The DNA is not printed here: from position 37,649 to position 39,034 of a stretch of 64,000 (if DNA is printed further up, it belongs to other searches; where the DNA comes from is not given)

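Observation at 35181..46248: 11-gene operon joining a CitDEF-type lyase to an Fe-S hydro-lyase, PrpD/MmgE, GldA-like dehydrogenase, an orphan protein and an FAD-oxidase/EtfBA module: candidate undescribed organic-acid fermentation pathway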

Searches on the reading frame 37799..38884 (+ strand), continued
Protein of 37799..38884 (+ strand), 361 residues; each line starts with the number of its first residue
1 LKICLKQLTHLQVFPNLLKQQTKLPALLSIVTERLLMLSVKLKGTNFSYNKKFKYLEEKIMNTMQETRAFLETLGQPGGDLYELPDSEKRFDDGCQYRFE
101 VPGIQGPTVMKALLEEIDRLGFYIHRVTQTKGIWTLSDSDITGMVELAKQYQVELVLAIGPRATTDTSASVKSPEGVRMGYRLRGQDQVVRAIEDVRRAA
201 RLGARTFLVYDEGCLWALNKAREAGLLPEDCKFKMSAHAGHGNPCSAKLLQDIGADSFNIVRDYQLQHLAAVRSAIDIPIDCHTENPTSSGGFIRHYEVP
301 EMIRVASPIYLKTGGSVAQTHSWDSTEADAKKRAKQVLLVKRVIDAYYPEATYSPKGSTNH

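Call 49: find_encoding_contigs(protein=P0094, flank=10000, max_places=3)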
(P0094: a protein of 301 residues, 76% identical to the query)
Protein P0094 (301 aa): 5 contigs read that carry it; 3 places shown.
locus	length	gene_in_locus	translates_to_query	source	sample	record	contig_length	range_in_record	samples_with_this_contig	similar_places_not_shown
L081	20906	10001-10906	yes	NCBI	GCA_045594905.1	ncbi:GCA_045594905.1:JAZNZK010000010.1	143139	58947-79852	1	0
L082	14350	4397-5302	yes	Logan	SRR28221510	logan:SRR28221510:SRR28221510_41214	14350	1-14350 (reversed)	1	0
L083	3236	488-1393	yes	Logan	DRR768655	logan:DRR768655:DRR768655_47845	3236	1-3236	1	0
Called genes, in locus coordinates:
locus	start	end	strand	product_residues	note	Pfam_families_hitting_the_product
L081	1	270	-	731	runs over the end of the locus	-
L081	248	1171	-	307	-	PF00005:ABC_tran, PF13304:AAA_21 (faint)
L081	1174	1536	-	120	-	PF00392:GntR, PF13730:HTH_36 (weak), PF02082:Rrf2 (weak)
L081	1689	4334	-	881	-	PF00690:Cation_ATPase_N, PF00122:E1-E2_ATPase, PF13246:Cation_ATPase, PF00702:Hydrolase, PF00689:Cation_ATPase_C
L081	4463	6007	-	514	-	PF01145:Band_7, PF15975:Flot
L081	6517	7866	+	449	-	PF03972:MmgE_PrpD_N, PF19305:MmgE_PrpD_C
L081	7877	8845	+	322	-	PF00248:Aldo_ket_red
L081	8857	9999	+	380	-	PF02776:TPP_enzyme_N, PF02775:TPP_enzyme_C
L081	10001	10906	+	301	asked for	-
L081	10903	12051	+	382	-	PF15617:C-C_Bond_Lyase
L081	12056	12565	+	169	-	PF05683:Fumerase_C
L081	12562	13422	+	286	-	PF05681:Fumerase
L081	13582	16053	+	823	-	PF02018:CBM_4_9, PF02927:CelD_N, PF00759:Glyco_hydro_9, PF00404:Dockerin_1 (faint)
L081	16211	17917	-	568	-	PF00916:Sulfate_transp, PF01740:STAS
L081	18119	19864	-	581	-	PF00150:Cellulase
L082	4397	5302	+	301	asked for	-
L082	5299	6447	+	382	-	PF15617:C-C_Bond_Lyase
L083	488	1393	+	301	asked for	-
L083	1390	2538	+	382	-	PF15617:C-C_Bond_Lyase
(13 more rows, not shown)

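Call 55: search_protein_families(library=pfam, proteins=[L021:2127-3164:+, L021:3143-3817:+, L021:4139-5236:+, L021:5200-6099:+, L023:11347-12084:+, L045:10062-11345:+, L021:16404-17768:+, L061:10895-12040:+, L045:9347-10084:+, L050:1488-2852:+])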
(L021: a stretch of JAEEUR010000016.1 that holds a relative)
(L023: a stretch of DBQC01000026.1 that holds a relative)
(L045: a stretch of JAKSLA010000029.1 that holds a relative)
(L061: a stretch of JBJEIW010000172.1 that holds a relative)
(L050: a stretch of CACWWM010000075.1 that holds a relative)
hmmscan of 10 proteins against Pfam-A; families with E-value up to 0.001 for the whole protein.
L021:2127-3164:+ (345 aa): 4 families
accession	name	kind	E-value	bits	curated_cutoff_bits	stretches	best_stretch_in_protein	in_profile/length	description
PF08218.17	Citrate_ly_lig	-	1.1e-61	208.2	20.9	1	148-330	1-182/182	Citrate lyase ligase C-terminal domain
PF13508.13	Acetyltransf_7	-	0.00011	22.9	27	1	45-111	11-83/84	Acetyltransferase (GNAT) domain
PF13673.13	Acetyltransf_10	-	0.00034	21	23.6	1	32-114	26-111/128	Acetyltransferase (GNAT) domain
PF08445.16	FR47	-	0.00069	20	22.1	0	39-113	2-80/86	FR47-like protein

L021:3143-3817:+ (224 aa): 1 family
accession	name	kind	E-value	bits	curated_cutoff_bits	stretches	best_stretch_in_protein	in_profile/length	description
PF03802.19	CitX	-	6.6e-31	107.7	25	1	60-215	3-159/165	Apo-citrate lyase phosphoribosyl-dephospho-CoA transferase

L021:4139-5236:+ (365 aa): 1 family
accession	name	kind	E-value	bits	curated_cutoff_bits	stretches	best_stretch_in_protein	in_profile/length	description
PF02615.19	Ldh_2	-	1.3e-117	393.1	38.8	1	6-337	1-332/333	Malate/L-lactate dehydrogenase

L021:5200-6099:+ (299 aa): 3 families
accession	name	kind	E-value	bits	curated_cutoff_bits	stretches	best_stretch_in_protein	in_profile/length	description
PF09130.16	DUF1932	-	1.3e-14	54.3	25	1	199-269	1-69/70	Domain of unknown function (DUF1932)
PF03446.21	NAD_binding_2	-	4.9e-08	33.6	21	1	54-148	39-138/161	NAD binding domain of 6-phosphogluconate dehydrogenase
PF02153.23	PDH_N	-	0.00035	20.5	26.5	1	56-119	30-94/154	Prephenate dehydrogenase, nucleotide-binding domain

L023:11347-12084:+ (245 aa): 1 family
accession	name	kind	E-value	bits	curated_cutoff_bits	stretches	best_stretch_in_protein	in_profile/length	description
PF00753.33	Lactamase_B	-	6.5e-16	59.3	22.7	1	8-138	8-139/196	Metallo-beta-lactamase superfamily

L045:10062-11345:+ (427 aa): 0 families

L021:16404-17768:+ (454 aa): 7 families
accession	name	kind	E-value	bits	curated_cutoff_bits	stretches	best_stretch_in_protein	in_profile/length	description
PF00483.29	NTP_transferase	-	1.3e-64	218.6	21.2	1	38-288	2-243/245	Nucleotidyl transferase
PF24894.1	Hexapep_GlmU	-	1.6e-16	60.8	23.3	1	317-391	12-87/104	GlmU-like, C-terminal hexapeptide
PF25084.1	LbH_EIF2B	-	3e-15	56.5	54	1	322-391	20-91/105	EIF2B subunit epsilon LbH domain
PF00132.30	Hexapep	-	1.6e-11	43.8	27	1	338-372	1-36/36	Bacterial transferase hexapeptide (six repeats)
PF25247.1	LbH_GLGC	-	2.5e-09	37.6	27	1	311-359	4-52/135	GLGC left-handed parallel beta-helix domain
PF12804.13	NTP_transf_3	-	6.1e-07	30.2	27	1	38-183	1-122/160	MobA-like NTP transferase domain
PF07959.18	Fucose_pyrophosphorylase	-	2.4e-06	27.2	34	0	320-378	271-329/418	Fucose pyrophosphorylase domain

L061:10895-12040:+ (381 aa): 1 family
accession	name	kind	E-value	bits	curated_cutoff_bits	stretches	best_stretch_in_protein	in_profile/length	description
PF14397.11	ATPgrasp_ST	-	6.3e-23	81.8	31.4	1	103-363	8-262/278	Sugar-transfer associated ATP-grasp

L045:9347-10084:+ (245 aa): 5 families
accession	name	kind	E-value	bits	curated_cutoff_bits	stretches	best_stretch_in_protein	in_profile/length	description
PF00132.30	Hexapep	-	7.6e-13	48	27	1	143-176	3-36/36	Bacterial transferase hexapeptide (six repeats)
PF25084.1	LbH_EIF2B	-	3e-11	43.7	54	1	24-90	21-87/105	EIF2B subunit epsilon LbH domain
PF14602.12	Hexapep_2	-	6e-06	26.3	27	1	143-176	3-34/34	Hexapeptide repeat of succinyl-transferase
PF07959.18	Fucose_pyrophosphorylase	-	7.9e-05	22.2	34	0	52-97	283-328/418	Fucose pyrophosphorylase domain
PF24894.1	Hexapep_GlmU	-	0.00017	22.1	23.3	0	18-74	12-67/104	GlmU-like, C-terminal hexapeptide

L050:1488-2852:+ (454 aa): 1 family
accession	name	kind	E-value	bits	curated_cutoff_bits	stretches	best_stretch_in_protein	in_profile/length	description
PF06808.19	DctM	-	3e-48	165.1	23.8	1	15-450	3-411/413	Tripartite ATP-independent periplasmic transporter, DctM component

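Call 56: find_encoding_contigs(protein=P0136, flank=10000, max_places=3)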
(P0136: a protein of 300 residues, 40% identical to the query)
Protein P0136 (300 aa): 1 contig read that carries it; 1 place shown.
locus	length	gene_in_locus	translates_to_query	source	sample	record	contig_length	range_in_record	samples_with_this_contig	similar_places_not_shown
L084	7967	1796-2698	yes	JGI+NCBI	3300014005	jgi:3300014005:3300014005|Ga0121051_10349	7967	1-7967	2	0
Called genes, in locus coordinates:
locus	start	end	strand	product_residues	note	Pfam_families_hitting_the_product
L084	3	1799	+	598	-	?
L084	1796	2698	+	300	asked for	-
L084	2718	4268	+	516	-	PF02538:Hydantoinase_B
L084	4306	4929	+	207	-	PF09347:DUF1989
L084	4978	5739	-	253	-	PF00106:adh_short, PF08659:KR, PF23441:SDR, PF13561:adh_short_C2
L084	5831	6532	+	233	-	PF00440:TetR_N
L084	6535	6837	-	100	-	-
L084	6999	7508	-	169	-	PF12802:MarR_2, PF01047:MarR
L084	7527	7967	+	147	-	?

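Call 57: find_encoding_contigs(protein=P0142, flank=10000, max_places=3)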
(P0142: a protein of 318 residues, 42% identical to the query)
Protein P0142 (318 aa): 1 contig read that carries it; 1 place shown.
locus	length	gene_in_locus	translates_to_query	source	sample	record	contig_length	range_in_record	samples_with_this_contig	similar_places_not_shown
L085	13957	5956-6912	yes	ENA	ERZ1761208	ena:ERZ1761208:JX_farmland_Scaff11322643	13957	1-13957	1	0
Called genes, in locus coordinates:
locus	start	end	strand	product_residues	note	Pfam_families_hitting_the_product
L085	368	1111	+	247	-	-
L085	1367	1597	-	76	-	PF13459:Fer4_15, PF13370:Fer4_13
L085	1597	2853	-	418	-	PF00067:p450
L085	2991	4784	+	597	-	PF00920:ILVD_EDD_N, PF24877:ILV_EDD_C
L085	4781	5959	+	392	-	PF02746:MR_MLE_N, PF13378:MR_MLE_C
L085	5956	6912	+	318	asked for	PF01136:Peptidase_U32 (weak)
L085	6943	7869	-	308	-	PF00701:DHDPS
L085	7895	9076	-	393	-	PF02746:MR_MLE_N, PF13378:MR_MLE_C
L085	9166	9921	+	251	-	PF00106:adh_short, PF08659:KR, PF13561:adh_short_C2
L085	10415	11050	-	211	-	PF01553:Acyltransferase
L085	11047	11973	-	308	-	PF01148:CTP_transf_1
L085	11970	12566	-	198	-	-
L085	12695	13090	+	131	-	PF00581:Rhodanese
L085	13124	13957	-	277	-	?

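Call 59: find_homologous_proteins(query=L036:8856-9998:+)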
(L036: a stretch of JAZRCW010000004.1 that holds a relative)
Query L036:8856-9998:+ (380 aa): 8000 proteins with E <= 0.001 among 8000 candidates; the best 120 are listed.
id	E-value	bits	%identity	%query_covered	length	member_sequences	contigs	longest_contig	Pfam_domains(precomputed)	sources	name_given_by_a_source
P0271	2.1e-230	782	90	98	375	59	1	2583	PF02775.27,PF02776.24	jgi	jgi:phosphonopyruvate decarboxylase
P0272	4.6e-230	781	89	100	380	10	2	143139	PF02775.27,PF02776.24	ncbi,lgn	-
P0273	6.4e-206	702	80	100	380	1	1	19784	PF02775.27,PF02776.24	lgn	-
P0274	1.2e-204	697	78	100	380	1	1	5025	PF02775.27,PF02776.24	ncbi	-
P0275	5.6e-202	689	78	100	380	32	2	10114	PF02775.27,PF02776.24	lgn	-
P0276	1.1e-201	688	79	100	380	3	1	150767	PF02775.27,PF02776.24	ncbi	-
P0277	5.3e-200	682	78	100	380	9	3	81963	PF02775.27,PF02776.24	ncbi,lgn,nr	ncbi:MAG: phosphonopyruvate decarboxylase [Oscillospiraceae bacterium]|nr:phosphonopyruvate decarbox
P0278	2.2e-197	674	77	100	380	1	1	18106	PF02775.27,PF02776.24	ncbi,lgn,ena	-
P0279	2.1e-196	670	76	100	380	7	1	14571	PF02775.27,PF02776.24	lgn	-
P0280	9.6e-192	655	74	99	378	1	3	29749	PF02775.27,PF02776.24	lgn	-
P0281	2.2e-189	647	74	100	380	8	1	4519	PF02775.27,PF02776.24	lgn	-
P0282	1.1e-188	645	74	100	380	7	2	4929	PF02775.27,PF02776.24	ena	-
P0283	1.7e-188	644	74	100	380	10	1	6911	PF02775.27,PF02776.24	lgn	-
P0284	1.7e-186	638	73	100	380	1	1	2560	PF02775.27,PF02776.24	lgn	-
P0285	2.5e-184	631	72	99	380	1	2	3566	PF02775.27,PF02776.24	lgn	-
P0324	3.0e-157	541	64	99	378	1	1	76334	PF02775.27,PF02776.24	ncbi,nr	ncbi:MAG: phosphonopyruvate decarboxylase [Butyrivibrio sp.]|nr:phosphonopyruvate decarboxylase [But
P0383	1.3e-154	533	64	99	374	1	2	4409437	PF02775.27,PF02776.24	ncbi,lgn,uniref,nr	ncbi:phosphonopyruvate decarboxylase [Eubacterium callanderi]|uniref:phosphonopyruvate decarboxylase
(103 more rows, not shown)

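Call 60: find_encoding_contigs(protein=P0383, flank=8000, max_places=2)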
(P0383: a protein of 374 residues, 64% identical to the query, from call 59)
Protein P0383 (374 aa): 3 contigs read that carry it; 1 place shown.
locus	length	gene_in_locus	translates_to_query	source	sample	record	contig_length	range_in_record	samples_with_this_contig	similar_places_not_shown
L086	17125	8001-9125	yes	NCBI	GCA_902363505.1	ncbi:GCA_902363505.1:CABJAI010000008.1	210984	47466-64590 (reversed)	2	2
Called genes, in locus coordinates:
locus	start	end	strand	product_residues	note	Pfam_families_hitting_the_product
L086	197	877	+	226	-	PF02397:Bac_transf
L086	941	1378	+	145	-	PF00132:Hexapep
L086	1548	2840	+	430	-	-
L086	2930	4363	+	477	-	PF01943:Polysacc_synt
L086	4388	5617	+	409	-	PF18130:ATPgrasp_N (weak), PF01071:GARS_A, PF02655:ATP-grasp_3, PF07478:Dala_Dala_lig_C, PF13535:ATP-grasp_4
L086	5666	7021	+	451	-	PF03972:MmgE_PrpD_N, PF19305:MmgE_PrpD_C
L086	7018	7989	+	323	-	PF00248:Aldo_ket_red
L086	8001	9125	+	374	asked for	PF02776:TPP_enzyme_N, PF02775:TPP_enzyme_C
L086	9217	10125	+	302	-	-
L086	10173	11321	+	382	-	PF15617:C-C_Bond_Lyase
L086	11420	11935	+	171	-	PF05683:Fumerase_C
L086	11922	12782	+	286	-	PF05681:Fumerase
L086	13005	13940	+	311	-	-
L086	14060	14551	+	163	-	-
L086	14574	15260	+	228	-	-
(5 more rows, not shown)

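Call 61: find_encoding_contigs(protein=P0324, flank=8000, max_places=2)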
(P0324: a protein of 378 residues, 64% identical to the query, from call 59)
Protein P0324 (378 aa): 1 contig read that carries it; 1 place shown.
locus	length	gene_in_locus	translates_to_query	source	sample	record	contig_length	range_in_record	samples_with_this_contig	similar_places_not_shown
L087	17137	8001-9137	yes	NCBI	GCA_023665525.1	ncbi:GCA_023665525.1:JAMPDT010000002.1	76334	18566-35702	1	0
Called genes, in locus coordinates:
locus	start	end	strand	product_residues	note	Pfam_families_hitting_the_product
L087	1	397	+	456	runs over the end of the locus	PF00669:Flagellin_N, PF00700:Flagellin_C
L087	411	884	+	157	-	PF02561:FliS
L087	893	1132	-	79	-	PF10704:DUF2508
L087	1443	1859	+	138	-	PF01478:Peptidase_A24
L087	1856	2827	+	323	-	-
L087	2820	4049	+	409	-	PF00437:T2SSE, PF27713:UCP018868 (weak)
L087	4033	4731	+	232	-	PF00482:T2SSF (faint)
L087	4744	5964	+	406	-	-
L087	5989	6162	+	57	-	PF16982:Flp1_like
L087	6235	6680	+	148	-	-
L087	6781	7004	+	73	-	PF19305:MmgE_PrpD_C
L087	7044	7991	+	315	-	PF00248:Aldo_ket_red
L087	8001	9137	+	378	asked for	PF02776:TPP_enzyme_N, PF02775:TPP_enzyme_C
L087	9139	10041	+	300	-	-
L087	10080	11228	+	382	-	PF15617:C-C_Bond_Lyase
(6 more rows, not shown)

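Call 64: search_protein_families(library=pfam, proteins=[L008:257-1996:+, L008:1896-2801:+, L008:2902-5025:+, L008:5040-5942:+, L021:15012-16400:+, L020:654-1892:+, L020:1983-4061:+, L022:3656-5035:+, L022:5013-6164:+, L016:16537-18402:+])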
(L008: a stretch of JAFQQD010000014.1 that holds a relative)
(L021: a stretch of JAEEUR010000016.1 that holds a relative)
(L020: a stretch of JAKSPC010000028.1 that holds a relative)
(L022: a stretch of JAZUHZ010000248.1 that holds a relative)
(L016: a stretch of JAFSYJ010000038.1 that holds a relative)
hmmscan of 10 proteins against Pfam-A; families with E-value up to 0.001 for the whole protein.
L008:257-1996:+ (579 aa): 1 family
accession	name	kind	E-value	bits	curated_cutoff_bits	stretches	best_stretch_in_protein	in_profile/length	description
PF00933.27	Glyco_hydro_3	-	3e-70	237.6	27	1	118-385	53-314/316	Glycosyl hydrolase family 3 N terminal domain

L008:1896-2801:+ (301 aa): 1 family
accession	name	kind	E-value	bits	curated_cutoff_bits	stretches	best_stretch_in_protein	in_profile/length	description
PF13419.12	HAD_2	-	1.1e-07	32.5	23.8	1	149-254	61-173/178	Haloacid dehalogenase-like hydrolase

L008:2902-5025:+ (707 aa): 0 families

L008:5040-5942:+ (300 aa): 2 families
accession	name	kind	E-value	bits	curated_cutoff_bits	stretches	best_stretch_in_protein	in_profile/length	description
PF18164.7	GNAT_C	-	3.3e-30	105.3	22.8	1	135-289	2-142/142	GNAT-like C-terminal domain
PF18082.7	NAT_N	-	3.3e-15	57.6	27.8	1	4-122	4-118/129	N-acyltransferase N-terminal domain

L021:15012-16400:+ (462 aa): 3 families
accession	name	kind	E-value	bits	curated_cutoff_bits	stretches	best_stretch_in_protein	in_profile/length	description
PF01554.23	MatE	-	5.5e-54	182.6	24.9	2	26-186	1-160/161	MatE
PF03023.19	MurJ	-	4.3e-11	42.5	27.4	1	28-227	207-408/451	Lipid II flippase MurJ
PF13440.11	Polysacc_synt_3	-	7.1e-05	22.6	23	0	18-72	175-229/293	Polysaccharide biosynthesis protein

L020:654-1892:+ (412 aa): 1 family
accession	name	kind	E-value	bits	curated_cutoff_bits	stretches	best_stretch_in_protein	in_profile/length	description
PF00877.26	NLPC_P60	-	1.5e-18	67.1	23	1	309-395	1-92/105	NlpC/P60 family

L020:1983-4061:+ (692 aa): 3 families
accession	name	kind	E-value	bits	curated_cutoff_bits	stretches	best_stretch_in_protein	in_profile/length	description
PF12437.13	GSIII_N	-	1.4e-73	246.2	25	1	4-161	3-160/160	Glutamine synthetase type III N terminal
PF18318.6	Gln-synt_C-ter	-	2.9e-39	133.9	22.7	1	486-597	3-114/118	Glutamine synthetase C-terminal domain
PF00120.29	Gln-synt_C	-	8e-23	81.5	24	1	167-354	5-188/344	Glutamine synthetase, catalytic domain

L022:3656-5035:+ (459 aa): 3 families
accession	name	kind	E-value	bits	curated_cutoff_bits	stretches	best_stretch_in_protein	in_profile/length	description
PF00005.33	ABC_tran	-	7e-26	91.9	25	1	210-355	1-136/137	ABC transporter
PF02463.25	SMC_N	-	5.2e-07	29.7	40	1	244-402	105-213/220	RecF/RecN/SMC N terminal domain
PF13304.12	AAA_21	-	1.8e-05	25.4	27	0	334-386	244-299/304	AAA domain, putative AbiEii toxin, Type IV TA system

L022:5013-6164:+ (383 aa): 2 families
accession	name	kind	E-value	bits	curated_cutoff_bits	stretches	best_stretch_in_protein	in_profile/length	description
PF01061.29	ABC2_membrane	-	2e-18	67.2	26.9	1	50-229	22-206/211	ABC-2 type transporter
PF12698.13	ABC2_membrane_3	-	3.7e-08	33.3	31.6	1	74-216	164-302/347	ABC-2 family transporter protein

L016:16537-18402:+ (621 aa): 4 families
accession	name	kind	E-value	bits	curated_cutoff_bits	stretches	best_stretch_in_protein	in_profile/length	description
PF00122.25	E1-E2_ATPase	-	4.7e-43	147.2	28.1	1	121-297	3-179/181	E1-E2 ATPase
PF00702.32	Hydrolase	-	8.6e-30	105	26.4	1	315-523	1-188/191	haloacid dehalogenase-like hydrolase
PF12710.13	HAD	-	6.6e-05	23.8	27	0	442-522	87-188/189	haloacid dehalogenase-like hydrolase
PF08282.18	Hydrolase_3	-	8.5e-05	22.8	20.9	1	491-551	187-247/255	haloacid dehalogenase-like hydrolase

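Call 65: find_encoding_contigs(protein=P0121, flank=8000, max_places=2)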
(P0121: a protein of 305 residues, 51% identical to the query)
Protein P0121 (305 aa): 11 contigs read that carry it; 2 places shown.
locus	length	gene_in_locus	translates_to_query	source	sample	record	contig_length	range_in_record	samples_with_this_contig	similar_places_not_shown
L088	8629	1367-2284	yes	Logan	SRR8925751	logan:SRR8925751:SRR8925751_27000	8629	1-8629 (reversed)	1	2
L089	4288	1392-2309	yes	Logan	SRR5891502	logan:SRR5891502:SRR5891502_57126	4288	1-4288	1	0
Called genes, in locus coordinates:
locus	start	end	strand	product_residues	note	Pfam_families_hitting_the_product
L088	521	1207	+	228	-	PF00392:GntR, PF07729:FCD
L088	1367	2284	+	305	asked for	-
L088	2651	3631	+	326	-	PF03401:TctC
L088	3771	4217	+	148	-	PF07331:TctB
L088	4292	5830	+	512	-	PF01970:TctA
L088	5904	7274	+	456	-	PF03972:MmgE_PrpD_N, PF19305:MmgE_PrpD_C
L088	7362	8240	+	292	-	PF00701:DHDPS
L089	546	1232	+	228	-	PF00392:GntR, PF07729:FCD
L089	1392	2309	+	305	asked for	-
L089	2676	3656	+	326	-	PF03401:TctC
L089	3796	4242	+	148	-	PF07331:TctB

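Call 66: find_encoding_contigs(protein=P0126, flank=8000, max_places=2)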
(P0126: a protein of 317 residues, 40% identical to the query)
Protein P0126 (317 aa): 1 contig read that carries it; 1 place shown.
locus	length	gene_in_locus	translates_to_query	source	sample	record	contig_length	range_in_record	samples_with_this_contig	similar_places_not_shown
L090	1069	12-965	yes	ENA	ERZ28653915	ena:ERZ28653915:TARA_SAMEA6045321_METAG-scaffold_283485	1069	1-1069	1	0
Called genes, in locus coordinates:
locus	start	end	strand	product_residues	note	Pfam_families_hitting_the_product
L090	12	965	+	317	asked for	-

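Call 67: find_encoding_contigs(protein=P0128, flank=8000, max_places=2)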
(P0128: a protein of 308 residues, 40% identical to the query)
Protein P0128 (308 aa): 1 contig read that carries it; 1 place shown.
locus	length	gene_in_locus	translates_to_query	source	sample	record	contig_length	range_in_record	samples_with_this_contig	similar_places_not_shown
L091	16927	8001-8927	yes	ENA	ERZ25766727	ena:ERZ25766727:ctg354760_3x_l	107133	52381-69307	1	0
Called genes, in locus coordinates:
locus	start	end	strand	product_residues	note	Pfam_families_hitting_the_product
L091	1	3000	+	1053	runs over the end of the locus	PF13620:CarboxypepD_reg, PF13715:CarbopepD_reg_2 (faint), PF25183:OMP_b-brl_4, PF00593:TonB_dep_Rec_b-barrel, PF25183:OMP_b-brl_4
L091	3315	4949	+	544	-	PF02538:Hydantoinase_B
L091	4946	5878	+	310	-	PF01063:Aminotran_4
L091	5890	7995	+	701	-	PF05378:Hydant_A_N, PF01968:Hydantoinase_A, PF19278:Hydant_A_C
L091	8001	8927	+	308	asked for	PF01136:Peptidase_U32 (weak)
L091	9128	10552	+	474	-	PF00474:SSF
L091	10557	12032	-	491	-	PF00474:SSF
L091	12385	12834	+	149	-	PF17645:Amdase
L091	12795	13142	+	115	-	PF17645:Amdase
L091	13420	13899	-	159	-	PF02538:Hydantoinase_B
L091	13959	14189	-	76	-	PF05378:Hydant_A_N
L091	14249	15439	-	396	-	PF00155:Aminotran_1_2, PF01041:DegT_DnrJ_EryC1 (weak), PF00266:Aminotran_5 (faint)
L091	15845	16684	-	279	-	PF01979:Amidohydro_1, PF07969:Amidohydro_3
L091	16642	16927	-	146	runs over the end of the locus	PF01979:Amidohydro_1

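Call 72: list_cluster_members(proteins=[window:37979-38884:+, window:36373-37935:+, window:41475-42824:+, window:54734-58456:+])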
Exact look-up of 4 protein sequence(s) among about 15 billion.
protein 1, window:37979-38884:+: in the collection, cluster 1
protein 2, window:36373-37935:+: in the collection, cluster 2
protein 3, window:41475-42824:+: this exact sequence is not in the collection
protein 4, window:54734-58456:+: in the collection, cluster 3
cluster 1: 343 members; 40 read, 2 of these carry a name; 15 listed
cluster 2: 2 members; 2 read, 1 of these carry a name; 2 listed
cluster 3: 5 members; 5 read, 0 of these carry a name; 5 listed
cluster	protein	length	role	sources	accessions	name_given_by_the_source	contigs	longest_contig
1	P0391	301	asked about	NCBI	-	-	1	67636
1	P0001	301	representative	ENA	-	-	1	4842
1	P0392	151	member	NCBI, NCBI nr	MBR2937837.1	MAG: peptidase, partial [Oscillospiraceae bacterium] | peptidase [Oscillospiraceae bacterium]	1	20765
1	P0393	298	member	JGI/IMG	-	hypothetical protein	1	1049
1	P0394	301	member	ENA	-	-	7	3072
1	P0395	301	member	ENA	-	-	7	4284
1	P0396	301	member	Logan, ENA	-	-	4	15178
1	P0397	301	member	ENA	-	-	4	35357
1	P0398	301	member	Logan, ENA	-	-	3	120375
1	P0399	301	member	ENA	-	-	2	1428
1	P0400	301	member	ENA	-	-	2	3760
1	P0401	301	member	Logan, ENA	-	-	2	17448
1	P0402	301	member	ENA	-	-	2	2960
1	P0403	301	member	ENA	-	-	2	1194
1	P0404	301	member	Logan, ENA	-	-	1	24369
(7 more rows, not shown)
